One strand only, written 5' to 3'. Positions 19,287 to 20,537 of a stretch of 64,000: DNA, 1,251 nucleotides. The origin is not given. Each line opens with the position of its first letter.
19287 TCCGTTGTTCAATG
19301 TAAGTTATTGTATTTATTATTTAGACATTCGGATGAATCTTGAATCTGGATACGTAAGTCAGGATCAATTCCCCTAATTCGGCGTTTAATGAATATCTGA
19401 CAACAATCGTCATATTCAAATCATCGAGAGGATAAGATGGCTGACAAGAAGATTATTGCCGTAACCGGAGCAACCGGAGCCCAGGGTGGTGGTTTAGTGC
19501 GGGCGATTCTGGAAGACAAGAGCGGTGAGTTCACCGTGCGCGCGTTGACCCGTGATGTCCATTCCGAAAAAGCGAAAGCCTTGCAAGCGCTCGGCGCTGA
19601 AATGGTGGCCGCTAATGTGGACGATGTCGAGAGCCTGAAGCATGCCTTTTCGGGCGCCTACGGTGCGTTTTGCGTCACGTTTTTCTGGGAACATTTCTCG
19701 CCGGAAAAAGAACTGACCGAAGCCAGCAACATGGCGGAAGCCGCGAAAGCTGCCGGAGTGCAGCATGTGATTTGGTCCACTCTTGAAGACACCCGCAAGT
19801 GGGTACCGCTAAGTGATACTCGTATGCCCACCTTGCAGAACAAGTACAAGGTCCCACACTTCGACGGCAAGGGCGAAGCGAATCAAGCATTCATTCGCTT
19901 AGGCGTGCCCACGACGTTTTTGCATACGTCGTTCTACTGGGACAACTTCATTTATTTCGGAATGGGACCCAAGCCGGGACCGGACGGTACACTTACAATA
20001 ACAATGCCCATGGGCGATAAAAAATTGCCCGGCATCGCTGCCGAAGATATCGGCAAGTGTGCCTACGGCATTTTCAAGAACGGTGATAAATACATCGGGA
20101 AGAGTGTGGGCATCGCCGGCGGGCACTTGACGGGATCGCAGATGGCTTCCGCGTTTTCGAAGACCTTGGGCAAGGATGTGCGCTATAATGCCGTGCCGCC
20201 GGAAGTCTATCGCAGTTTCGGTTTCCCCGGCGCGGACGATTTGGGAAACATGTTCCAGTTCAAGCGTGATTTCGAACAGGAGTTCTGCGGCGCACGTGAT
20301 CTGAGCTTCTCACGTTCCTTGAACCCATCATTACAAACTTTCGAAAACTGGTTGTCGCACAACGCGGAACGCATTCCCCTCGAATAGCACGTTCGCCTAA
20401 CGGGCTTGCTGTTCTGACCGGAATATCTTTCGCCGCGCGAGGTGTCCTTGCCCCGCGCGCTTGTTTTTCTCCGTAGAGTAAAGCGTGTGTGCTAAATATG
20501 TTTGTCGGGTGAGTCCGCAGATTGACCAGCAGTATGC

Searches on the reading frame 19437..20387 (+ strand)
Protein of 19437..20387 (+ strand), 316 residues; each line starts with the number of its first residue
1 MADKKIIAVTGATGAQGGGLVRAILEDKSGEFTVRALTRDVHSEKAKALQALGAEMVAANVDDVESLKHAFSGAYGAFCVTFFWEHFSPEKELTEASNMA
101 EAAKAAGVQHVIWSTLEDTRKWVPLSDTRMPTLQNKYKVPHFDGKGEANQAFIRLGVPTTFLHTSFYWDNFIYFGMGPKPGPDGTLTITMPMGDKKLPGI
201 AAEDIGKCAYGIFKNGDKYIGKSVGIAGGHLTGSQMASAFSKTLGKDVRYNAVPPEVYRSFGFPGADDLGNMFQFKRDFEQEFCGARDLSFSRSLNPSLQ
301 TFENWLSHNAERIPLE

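Call 30: search_protein_families(library=pfam, proteins=[window:19437-20387:+], max_evalue=0.0001)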
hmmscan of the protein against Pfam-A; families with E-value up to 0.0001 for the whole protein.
window:19437-20387:+ (316 aa): 2 families
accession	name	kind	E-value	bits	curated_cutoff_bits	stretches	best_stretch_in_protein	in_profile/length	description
PF05368.20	NmrA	-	5.8e-60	203.9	27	1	4-282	2-273/298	NmrA-like family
PF13460.12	NAD_binding_10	-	2.2e-14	54.2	27.2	1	11-118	1-100/184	NAD(P)H-binding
